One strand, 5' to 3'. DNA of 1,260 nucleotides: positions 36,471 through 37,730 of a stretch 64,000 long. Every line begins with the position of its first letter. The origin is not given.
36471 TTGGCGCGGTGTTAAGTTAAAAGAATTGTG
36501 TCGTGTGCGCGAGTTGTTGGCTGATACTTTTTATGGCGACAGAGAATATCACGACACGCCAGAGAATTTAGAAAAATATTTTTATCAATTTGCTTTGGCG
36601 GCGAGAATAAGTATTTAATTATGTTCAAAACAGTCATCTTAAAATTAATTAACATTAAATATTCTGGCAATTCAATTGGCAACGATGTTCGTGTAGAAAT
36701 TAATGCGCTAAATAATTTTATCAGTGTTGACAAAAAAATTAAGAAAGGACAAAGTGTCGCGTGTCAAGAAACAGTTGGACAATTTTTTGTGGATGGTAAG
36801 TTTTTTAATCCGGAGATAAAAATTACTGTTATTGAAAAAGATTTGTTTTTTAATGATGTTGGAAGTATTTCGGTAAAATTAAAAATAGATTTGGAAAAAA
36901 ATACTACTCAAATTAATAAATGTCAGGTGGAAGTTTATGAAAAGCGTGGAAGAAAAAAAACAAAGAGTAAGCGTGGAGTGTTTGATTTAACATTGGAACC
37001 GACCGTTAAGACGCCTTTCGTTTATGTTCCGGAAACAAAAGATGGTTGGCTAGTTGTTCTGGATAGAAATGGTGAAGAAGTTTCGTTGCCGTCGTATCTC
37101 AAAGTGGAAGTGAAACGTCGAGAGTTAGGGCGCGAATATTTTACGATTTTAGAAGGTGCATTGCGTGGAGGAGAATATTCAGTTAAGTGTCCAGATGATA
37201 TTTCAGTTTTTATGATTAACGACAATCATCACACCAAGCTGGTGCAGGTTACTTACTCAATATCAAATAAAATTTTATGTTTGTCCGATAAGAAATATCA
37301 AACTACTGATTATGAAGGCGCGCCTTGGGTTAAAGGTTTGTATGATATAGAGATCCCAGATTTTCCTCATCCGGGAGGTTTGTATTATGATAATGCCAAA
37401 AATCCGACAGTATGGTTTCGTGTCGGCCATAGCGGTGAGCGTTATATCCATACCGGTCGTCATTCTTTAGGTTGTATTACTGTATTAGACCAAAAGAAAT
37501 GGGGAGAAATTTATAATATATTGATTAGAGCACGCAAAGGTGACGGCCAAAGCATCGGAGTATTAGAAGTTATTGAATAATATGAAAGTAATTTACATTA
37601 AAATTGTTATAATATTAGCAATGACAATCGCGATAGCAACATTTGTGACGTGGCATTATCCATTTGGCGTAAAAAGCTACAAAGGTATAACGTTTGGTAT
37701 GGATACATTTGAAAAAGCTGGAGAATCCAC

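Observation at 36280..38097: Three-gene accessory cassette between gap and aspS: L,D-transpeptidase-like (DUF2778/Tlde1-like) motif protein plus membrane-anchored partner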

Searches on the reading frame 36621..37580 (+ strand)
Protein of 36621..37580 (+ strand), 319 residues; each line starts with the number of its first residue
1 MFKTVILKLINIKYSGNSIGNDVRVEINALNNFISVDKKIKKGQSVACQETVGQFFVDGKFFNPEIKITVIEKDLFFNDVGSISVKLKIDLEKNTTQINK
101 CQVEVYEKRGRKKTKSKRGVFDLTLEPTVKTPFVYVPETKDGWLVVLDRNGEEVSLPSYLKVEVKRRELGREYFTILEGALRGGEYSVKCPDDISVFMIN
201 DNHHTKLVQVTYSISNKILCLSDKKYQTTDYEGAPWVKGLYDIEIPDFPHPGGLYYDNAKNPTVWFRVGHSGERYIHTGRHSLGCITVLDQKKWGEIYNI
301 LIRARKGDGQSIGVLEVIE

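Call 3: search_protein_families(library=pfam, proteins=[window:36621-37580:+], max_evalue=10)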
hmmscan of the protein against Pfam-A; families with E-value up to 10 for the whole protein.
window:36621-37580:+ (319 aa): 1 family
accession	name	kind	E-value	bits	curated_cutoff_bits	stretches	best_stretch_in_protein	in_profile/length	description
PF08200.17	Phage_1_1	-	0.1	13.6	21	1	92-119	5-32/40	Bacteriophage 1.1 Protein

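Call 4: search_protein_families(library=ncbifam, proteins=[window:36621-37580:+], max_evalue=10)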
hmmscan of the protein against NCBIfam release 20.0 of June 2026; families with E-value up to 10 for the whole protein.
window:36621-37580:+ (319 aa): 0 families

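Call 5: find_homologous_proteins(query=window:36621-37580:+, max_evalue=0.001)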
Query window:36621-37580:+ (319 aa): 275 proteins with E <= 0.001 among 1643 candidates; the best 120 are listed.
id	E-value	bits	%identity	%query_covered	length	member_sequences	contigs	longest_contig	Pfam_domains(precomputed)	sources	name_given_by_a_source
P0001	6.1e-214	727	100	100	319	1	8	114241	-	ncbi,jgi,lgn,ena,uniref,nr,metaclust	ncbi:MAG: hypothetical protein US58_C0012G0036 [Candidatus Magasanikbacteria bacterium GW2011_GWA2_3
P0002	1.5e-147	509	69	100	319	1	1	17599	-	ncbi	-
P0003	1.4e-133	463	66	100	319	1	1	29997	-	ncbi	-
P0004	9.8e-124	431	61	100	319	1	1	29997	-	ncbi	-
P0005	4.6e-117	409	58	100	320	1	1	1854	-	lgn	-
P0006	1.1e-116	407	60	100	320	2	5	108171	-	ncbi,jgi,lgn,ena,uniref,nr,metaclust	ncbi:MAG: hypothetical protein A2538_00785 [Candidatus Magasanikbacteria bacterium RIFOXYD2_FULL_41_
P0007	6.9e-94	332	49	100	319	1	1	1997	-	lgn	-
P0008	1.3e-93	332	51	100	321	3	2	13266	-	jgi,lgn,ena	-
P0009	1.7e-92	328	50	100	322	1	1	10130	-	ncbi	-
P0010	4.6e-92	326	47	100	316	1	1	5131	-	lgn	-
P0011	5.8e-92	326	47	100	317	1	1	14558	-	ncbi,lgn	-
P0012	1.0e-91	325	48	100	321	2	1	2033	-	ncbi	-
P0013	2.0e-91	324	50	100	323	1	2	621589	-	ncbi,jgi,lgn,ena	-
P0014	5.5e-91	323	49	100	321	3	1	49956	-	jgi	-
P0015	9.4e-91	322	50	100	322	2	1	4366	-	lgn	-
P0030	8.6e-88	312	48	100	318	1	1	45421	-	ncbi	ncbi:hypothetical protein WDW89_03615 [Deltaproteobacteria bacterium TL4]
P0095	6.8e-84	300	47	100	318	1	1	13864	-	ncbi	ncbi:hypothetical protein WDW89_15680 [Deltaproteobacteria bacterium TL4]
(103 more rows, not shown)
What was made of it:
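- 36621..37580 (+): Gene B: 319-aa leaderless three-domain protein, the predicted peptidoglycan-targeting effector. 275 full-length homologues at 44-69% identity (call 5).
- Checked: The exact B protein is on record as a hypothetical protein of Candidatus Magasanikbacteria GW2011_GWA2 (call 5), which fits the 'reduced, probably episymbiotic bacterium' remark.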

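Call 6: search_solved_structures(query=window:36621-37580:+, max_evalue=10, show_alignments=2)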
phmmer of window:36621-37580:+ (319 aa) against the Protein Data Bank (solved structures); distinct sequences matched with E-value up to 10: 0.

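Call 7: search_protein_families(library=padloc, proteins=[window:36621-37580:+], max_evalue=10)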
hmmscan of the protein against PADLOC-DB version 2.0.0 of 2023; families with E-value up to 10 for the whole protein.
window:36621-37580:+ (319 aa): 0 families

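Call 8: search_protein_families(library=phrogs, proteins=[window:36621-37580:+], max_evalue=10)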
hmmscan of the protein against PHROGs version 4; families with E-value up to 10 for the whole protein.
window:36621-37580:+ (319 aa): 0 families

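Call 12: find_encoding_contigs(protein=P0030, flank=6000, max_places=3)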
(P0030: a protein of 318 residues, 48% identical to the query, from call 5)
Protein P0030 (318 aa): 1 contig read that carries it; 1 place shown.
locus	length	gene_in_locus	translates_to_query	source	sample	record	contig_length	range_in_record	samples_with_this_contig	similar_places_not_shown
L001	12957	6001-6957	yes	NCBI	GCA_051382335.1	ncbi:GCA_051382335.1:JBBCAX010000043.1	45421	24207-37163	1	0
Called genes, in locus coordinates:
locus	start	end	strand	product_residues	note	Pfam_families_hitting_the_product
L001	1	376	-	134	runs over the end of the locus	-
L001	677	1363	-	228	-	-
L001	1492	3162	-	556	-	PF00561:Abhydrolase_1 (weak), PF12146:Hydrolase_4 (faint)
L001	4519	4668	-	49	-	-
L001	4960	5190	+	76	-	PF02604:PhdYeFM_antitox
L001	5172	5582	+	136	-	PF01850:PIN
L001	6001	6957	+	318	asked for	-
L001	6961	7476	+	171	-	-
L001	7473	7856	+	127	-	PF07592:DDE_Tnp_ISAZ013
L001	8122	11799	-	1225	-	PF00109:ketoacyl-synt, PF02801:Ketoacyl-synt_C, PF16197:KAsynt_C_assoc, PF22336:RhiE-like_linker, PF22621:CurL-like_PKS_C, PF00202:Aminotran_3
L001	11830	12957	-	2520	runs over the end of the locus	PF00501:AMP-binding, PF00550:PP-binding, PF00109:ketoacyl-synt, PF02801:Ketoacyl-synt_C, PF16197:KAsynt_C_assoc, PF22336:RhiE-like_linker, PF22621:CurL-like_PKS_C, PF00698:Acyl_transf_1, +9 more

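Call 13: find_encoding_contigs(protein=P0013, flank=6000, max_places=3)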
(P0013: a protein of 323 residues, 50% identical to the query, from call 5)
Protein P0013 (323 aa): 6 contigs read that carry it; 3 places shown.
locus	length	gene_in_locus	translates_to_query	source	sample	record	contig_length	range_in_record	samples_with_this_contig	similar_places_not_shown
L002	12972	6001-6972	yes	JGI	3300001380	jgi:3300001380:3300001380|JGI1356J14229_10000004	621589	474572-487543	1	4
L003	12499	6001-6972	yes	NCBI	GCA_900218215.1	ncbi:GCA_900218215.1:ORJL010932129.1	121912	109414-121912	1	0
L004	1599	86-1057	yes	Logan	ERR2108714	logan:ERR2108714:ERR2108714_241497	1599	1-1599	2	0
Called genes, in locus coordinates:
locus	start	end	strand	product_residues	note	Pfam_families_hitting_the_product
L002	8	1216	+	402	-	PF25084:LbH_EIF2B, PF00132:Hexapep (faint), PF24894:Hexapep_GlmU (faint), PF25087:GMPPB_C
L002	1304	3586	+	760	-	PF16927:HisKA_7TM, PF01590:GAF, PF13185:GAF_2, PF13492:GAF_3, PF00512:HisKA, PF02518:HATPase_c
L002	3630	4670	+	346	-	PF00162:PGK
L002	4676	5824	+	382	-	PF01368:DHH, PF02272:DHHA1 (weak)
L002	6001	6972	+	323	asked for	-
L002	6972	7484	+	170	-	-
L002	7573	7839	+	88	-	PF12840:HTH_20 (weak), PF01022:HTH_5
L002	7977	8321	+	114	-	-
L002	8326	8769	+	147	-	PF00075:RNase_H, PF13456:RVT_3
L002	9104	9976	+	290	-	PF01996:F420_ligase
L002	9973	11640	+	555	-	PF03023:MurJ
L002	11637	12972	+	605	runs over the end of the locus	PF00009:GTP_EFTU, PF00071:Ras (weak), PF22042:EF-G_D2 (faint), PF03144:GTP_EFTU_D2, PF14492:EFG_III, PF00679:EFG_C, PF06421:LepA_C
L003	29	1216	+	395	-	PF24894:Hexapep_GlmU (faint), PF25084:LbH_EIF2B, PF00132:Hexapep (faint), PF25087:GMPPB_C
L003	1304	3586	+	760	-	PF16927:HisKA_7TM, PF01590:GAF, PF13185:GAF_2, PF13492:GAF_3, PF00512:HisKA, PF02518:HATPase_c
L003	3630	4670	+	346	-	PF00162:PGK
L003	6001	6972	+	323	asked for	-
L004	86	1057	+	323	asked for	-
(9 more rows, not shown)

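Call 19: predict_structure(alignment_id=A1)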
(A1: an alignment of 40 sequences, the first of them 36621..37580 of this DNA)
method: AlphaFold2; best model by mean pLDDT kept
length: 319 residues; sequences in the alignment: 40
mean_pLDDT: 89.8   pTM: 0.71
mean pLDDT of the five models: 89.8, 87.2, 86.8, 86.7, 86.6
residues with pLDDT >= 90: 210; 70-90: 94; 50-70: 15; < 50: 0
segments of 3 or more residues with pLDDT < 50: none
pLDDT, mean of each block of 10 residues (from residue 1): 89 88 94 93 93 89 95 82 95 88 85 73 95 88 93 94 89 92 93 73 90 96 94 89 93 89 91 86 86 95 88 94
secondary structure, 60 per line:
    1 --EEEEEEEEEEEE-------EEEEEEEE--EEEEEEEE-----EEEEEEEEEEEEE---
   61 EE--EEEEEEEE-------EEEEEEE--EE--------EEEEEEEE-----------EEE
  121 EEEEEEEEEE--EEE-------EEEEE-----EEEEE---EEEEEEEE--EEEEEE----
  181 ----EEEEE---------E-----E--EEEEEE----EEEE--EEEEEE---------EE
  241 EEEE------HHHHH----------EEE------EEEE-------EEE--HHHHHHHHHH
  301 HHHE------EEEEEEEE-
elements in order: E3-14 E22-29 E32-39 E45-57 E65-72 E80-86 E99-106 E118-130 E133-135 E143-147 E153-157 E161-168 E171-176 E185-189 E208-213 E218-221 E224-229 E239-244 H251-255 E266-268 E275-278 E286-288 H291-303 E311-318
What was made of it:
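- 36621..37580 (+): AlphaFold model with pLDDT 89.8 (call 19).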

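Call 21: fold_search(model_id=the predicted structure, library=pdb)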
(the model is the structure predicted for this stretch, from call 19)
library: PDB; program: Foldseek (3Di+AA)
matches with E <= 10: 1086; with E <= 0.001: 34
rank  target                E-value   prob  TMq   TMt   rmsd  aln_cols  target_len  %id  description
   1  9bky_C                2.2e-05  1.00  0.23  0.43   6.8       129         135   21  Crystal structure of a C2 domain from Trichomonas vaginalis (sulfate bound) (released 2024-05-08)
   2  9bky_A                4.5e-05  1.00  0.26  0.52   5.5       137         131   21  Crystal structure of a C2 domain from Trichomonas vaginalis (sulfate bound) (released 2024-05-08)
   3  4xoh_C                4.5e-05  1.00  0.24  0.28  14.0       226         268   10  Mechanistic insights into anchorage of the contractile ring from yeast to humans (released 2015-07-15)
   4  1cjy_B                1.2e-04  1.00  0.26  0.16   6.1       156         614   10  HUMAN CYTOSOLIC PHOSPHOLIPASE A2 (released 2000-04-20)
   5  1cjy_A                1.3e-04  1.00  0.27  0.15   5.5       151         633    9  HUMAN CYTOSOLIC PHOSPHOLIPASE A2 (released 2000-04-20)
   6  3l9b                  1.3e-04  1.00  0.25  0.53   5.9       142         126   12  Crystal Structure of Rat Otoferlin C2A (released 2011-01-19)
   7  3vyn_B                1.3e-04  0.98  0.24  0.22  19.1       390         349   12  Crystal structure of Mycobacterium tuberculosis L,D-transpeptidase LdtMt2 N55 truncation mutant (resideus 55-408) (released 2013-06-19)
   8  7vs3                  1.6e-04  1.00  0.23  0.29  13.3       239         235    8  The crystal structure of rat calcium-dependent activator protein for secretion (CAPS) C2PH (released 2023-02-15)
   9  5izr_C                1.7e-04  1.00  0.25  0.14  22.1       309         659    8  Human GIVD cytosolic phospholipase A2 in complex with Methyl gamma-Linolenyl Fluorophosphonate inhibitor and Terbium C (released 2016-06-08)
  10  5ixc_B                2.3e-04  1.00  0.24  0.13  13.0       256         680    8  Human GIVD cytosolic phospholipase A2 in complex with Methyl gamma-Linolenyl Fluorophosphonate (released 2016-06-08)
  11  5iz5_A                2.7e-04  1.00  0.26  0.13  14.4       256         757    8  Human GIVD cytosolic phospholipase A2 (released 2016-06-08)
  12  5izr_B                3.1e-04  1.00  0.25  0.13  14.0       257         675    8  Human GIVD cytosolic phospholipase A2 in complex with Methyl gamma-Linolenyl Fluorophosphonate inhibitor and Terbium C (released 2016-06-08)
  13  4xoh_A                3.1e-04  0.99  0.24  0.28  16.5       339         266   10  Mechanistic insights into anchorage of the contractile ring from yeast to humans (released 2015-07-15)
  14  6nyt                  3.5e-04  1.00  0.27  0.54   5.7       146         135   11  Munc13-1 C2B-domain, calcium bound (released 2019-02-20)
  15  9zk0_A                3.5e-04  1.00  0.26  0.51   5.8       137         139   11  Crystal structure of a calcium bound C2 domain containing protein from Trichomonas vaginalis (released 2025-12-17)
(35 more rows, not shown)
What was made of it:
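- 36621..37010 (+): B N-domain (residues 1-~130): C2-like beta-sandwich, a shared module also found fused to SLT lytic transglycosylase. Foldseek hits to C2 domains, E 2e-5 to 1e-3, TM (target) about 0.5 (call 21).
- Closest known: Canonical YkuD L,D-transpeptidases. Same: LdtMt2 also has two beta-sandwich domains ahead of the catalytic domain (call 21).
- The full-length model also picks up LdtMt2 (call 21).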

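Call 22: find_encoding_contigs(protein=P0006, flank=6000, max_places=2)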
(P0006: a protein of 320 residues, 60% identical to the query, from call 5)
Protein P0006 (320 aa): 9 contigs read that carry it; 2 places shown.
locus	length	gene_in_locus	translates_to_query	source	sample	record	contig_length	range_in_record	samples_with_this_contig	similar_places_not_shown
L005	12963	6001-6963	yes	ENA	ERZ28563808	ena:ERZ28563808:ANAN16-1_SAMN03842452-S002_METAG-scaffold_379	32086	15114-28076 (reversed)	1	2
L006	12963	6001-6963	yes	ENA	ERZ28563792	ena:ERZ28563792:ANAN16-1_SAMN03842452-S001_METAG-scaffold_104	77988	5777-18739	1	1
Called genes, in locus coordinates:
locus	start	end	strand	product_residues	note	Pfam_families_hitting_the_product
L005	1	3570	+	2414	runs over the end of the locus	PF13715:CarbopepD_reg_2 (faint), PF13205:Big_5, PF13620:CarboxypepD_reg, PF01471:PG_binding_1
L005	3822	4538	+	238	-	-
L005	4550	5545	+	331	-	PF00044:Gp_dh_N, PF02800:Gp_dh_C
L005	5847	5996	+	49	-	-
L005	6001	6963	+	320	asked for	-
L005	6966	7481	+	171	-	-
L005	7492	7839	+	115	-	PF18924:DUF5674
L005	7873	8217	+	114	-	-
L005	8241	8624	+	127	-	-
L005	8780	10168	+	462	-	PF01336:tRNA_anti-codon, PF00152:tRNA-synt_2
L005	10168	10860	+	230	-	PF02616:SMC_ScpA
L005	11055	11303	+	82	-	-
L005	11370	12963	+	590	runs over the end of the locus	-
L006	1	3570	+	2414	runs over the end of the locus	PF13715:CarbopepD_reg_2 (faint), PF13205:Big_5, PF13620:CarboxypepD_reg, PF01471:PG_binding_1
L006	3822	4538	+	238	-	-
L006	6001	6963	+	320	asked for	-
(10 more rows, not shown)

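Call 56: search_dna_similar(query=window:36621-37580:+, collection=phages, mode=protein, max_evalue=0.01, max_rows=15)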
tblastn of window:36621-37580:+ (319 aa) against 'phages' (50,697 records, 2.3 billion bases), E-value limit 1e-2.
No match.
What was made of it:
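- On Phage endolysin-holin lysis cassette: No tblastn hit in the phage collection (call 56).
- No B hit in 50,697 phage genomes (call 56).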

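Call 57: search_dna_similar(query=window:36621-37580:+, collection=plasmids, mode=protein, max_evalue=0.01, max_rows=15)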
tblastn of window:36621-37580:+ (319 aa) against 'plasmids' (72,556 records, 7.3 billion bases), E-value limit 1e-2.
Records with a match: 2; places in all: 2; records where one place covers at least 80% of the query: 0.
Best place of each record, by identity: <60% 2.
By first word of the organism name: Bacillus 1; Gemmatirosa 1.
By predicted mobility (MOB-suite, as given by PLSDB): non-mobilizable 2.
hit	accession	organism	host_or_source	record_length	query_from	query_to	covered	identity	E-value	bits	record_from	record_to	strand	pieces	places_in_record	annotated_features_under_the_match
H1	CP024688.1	Bacillus wiedmannii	cell culture,soil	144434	142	319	56%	33.0%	3e-13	77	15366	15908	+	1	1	hypothetical protein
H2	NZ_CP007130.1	Gemmatirosa kalamazoonensis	-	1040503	142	317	55%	29.8%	1e-6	57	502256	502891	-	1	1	record has no annotation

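Call 59: get_annotated_region(hit=H1, flank=6000)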
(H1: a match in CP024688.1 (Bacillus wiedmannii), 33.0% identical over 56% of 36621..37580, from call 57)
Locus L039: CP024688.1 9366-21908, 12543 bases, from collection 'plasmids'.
description: Bacillus wiedmannii bv. thuringiensis strain FCC41 plasmid pFCC41-4-144K, complete sequence
organism: Bacillus wiedmannii (NCBI taxid 2494319)
taxonomy: Bacteria; Bacillota; Bacilli; Bacillales; Bacillaceae; Bacillus; Bacillus wiedmannii
host: -; source: cell culture,soil; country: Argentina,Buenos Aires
typing (MOB-suite, as given by PLSDB): non-mobilizable; replicon rep_cluster_125; mating-pair formation MPF_T
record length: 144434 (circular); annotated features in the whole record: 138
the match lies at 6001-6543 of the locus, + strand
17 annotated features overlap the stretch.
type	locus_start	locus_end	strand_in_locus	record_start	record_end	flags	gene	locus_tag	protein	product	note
CDS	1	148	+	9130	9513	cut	-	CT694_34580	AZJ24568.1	hypothetical protein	-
CDS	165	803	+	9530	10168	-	-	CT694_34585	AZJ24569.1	hypothetical protein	-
CDS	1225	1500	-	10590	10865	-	-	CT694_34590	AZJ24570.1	hypothetical protein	-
CDS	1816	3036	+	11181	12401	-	-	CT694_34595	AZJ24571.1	hypothetical protein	-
CDS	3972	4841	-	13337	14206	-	-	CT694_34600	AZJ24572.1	hypothetical protein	-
CDS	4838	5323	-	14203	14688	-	-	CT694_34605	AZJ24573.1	hypothetical protein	-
CDS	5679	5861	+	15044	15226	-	-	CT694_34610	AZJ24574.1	hypothetical protein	-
CDS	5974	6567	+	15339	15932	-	-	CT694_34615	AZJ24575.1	hypothetical protein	-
CDS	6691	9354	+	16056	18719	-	-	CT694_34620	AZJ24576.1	type IA DNA topoisomerase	-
CDS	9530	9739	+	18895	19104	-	-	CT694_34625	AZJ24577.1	hypothetical protein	-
CDS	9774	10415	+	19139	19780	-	-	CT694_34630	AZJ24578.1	hypothetical protein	-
CDS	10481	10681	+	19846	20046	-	-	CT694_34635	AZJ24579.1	hypothetical protein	-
CDS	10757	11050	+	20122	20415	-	-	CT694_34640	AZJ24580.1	hypothetical protein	-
CDS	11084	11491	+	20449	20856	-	-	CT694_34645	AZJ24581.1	disulfide bond formation protein B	-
CDS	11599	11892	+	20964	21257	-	-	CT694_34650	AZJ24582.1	ArsR family transcriptional regulator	-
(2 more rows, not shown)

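Call 66: fold_search(model_id=the predicted structure, library=viral)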
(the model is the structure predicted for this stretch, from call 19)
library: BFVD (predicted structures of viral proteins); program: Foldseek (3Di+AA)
matches with E <= 10: 778; with E <= 0.001: 3
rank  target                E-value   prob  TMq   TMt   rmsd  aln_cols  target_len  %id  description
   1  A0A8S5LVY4            5.8e-05  1.00  0.25  0.23   7.3       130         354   16  Uncharacterized protein [Myoviridae sp. ctplG2]
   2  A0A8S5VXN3            3.4e-04  1.00  0.27  0.43   6.7       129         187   16  Uncharacterized protein [Ackermannviridae sp.]
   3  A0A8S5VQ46            4.4e-04  1.00  0.24  0.31   7.6       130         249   19  Uncharacterized protein [Ackermannviridae sp.]
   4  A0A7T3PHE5            6.3e-03  0.66  0.13  0.20  16.3       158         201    7  (no name in the UniProt tables at hand)
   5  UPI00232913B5         1.1e-02  0.80  0.13  0.06  15.4       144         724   10  (no name look-up for this kind of identifier)
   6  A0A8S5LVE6            1.1e-02  0.60  0.19  0.13  27.7       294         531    9  Uncharacterized protein [Siphoviridae sp. ctMsr1]
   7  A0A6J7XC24            1.1e-02  0.30  0.12  0.16  20.5       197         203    8  Uncharacterized protein [uncultured Caudovirales phage]
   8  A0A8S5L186            1.2e-02  0.69  0.13  0.09  27.6       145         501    9  Maturation protein (Fragment) [ssRNA phage SRR5467090_9]
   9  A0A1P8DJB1            1.2e-02  0.30  0.11  0.12  15.5       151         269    7  (no name in the UniProt tables at hand)
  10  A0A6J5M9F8            1.7e-02  0.38  0.11  0.12  16.8       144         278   10  Uncharacterized protein [uncultured Caudovirales phage]
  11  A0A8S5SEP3            1.7e-02  0.30  0.18  0.17  36.3       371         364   10  Fibronectin type-III domain-containing protein [Myoviridae sp. ct8mY9]
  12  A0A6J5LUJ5            2.1e-02  0.77  0.17  0.28   9.5       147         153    8  Uncharacterized protein [uncultured Caudovirales phage]
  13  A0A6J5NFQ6            2.1e-02  0.18  0.11  0.16  16.0       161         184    8  Uncharacterized protein [uncultured Caudovirales phage]
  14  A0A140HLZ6            2.1e-02  0.18  0.16  0.07  26.2       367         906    9  Peptidase S74 domain-containing protein [Bacillus phage Deep Blue]
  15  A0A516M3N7            2.6e-02  0.30  0.18  0.16  15.9       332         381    8  (no name in the UniProt tables at hand)
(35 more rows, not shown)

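Call 69: find_encoding_contigs(protein=P0003, flank=8000, max_places=1)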
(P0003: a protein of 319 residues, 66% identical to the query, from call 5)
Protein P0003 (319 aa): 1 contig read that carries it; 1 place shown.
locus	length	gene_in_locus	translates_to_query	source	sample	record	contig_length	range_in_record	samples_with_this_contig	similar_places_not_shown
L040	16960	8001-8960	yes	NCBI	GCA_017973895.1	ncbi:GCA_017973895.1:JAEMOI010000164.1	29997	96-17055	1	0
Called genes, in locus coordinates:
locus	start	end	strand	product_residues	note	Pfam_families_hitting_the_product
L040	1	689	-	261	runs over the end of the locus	?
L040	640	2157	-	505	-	PF13231:PMT_2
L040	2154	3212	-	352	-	PF03462:PCRF, PF00472:RF-1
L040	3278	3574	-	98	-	PF01197:Ribosomal_L31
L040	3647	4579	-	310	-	PF02661:Fic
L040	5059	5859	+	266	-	PF00318:Ribosomal_S2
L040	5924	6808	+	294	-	PF00889:EF_TS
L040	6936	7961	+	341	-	PF00044:Gp_dh_N, PF02800:Gp_dh_C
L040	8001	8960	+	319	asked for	-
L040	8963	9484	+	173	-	-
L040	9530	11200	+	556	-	PF01464:SLT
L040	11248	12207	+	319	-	-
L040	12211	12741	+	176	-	-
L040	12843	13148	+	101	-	-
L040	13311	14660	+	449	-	PF01336:tRNA_anti-codon, PF00152:tRNA-synt_2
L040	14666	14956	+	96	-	-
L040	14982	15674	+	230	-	PF02616:SMC_ScpA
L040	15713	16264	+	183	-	PF04079:SMC_ScpB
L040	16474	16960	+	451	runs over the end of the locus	PF04715:, PF00425:Chorismate_bind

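Call 70: find_encoding_contigs(protein=P0095, flank=6000, max_places=1)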
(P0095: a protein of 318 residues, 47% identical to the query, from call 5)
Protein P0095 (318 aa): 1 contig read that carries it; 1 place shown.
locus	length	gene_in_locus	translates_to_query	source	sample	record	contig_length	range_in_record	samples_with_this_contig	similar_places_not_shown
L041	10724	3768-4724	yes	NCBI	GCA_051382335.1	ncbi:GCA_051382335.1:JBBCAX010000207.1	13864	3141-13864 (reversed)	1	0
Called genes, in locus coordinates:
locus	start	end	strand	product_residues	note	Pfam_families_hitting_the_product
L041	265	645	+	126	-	-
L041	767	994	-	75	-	-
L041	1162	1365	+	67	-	-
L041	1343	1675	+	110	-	PF02452:PemK_toxin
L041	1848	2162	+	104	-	PF01909:NTP_transf_2, PF18765:Polbeta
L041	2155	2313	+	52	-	PF05168:HEPN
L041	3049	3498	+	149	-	-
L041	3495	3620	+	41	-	-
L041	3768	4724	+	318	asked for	-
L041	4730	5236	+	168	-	-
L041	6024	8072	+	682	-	PF01702:TGT, PF05430:Methyltransf_30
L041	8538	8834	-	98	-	-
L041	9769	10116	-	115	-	-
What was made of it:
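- C is present after B in all B-anchored look-ups (calls 12, 13, 22, 69, 70). In the deltaproteobacterium the modules sit among PIN/Phd, PemK and HEPN/MNT genes and next to a transposase (calls 12, 70).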
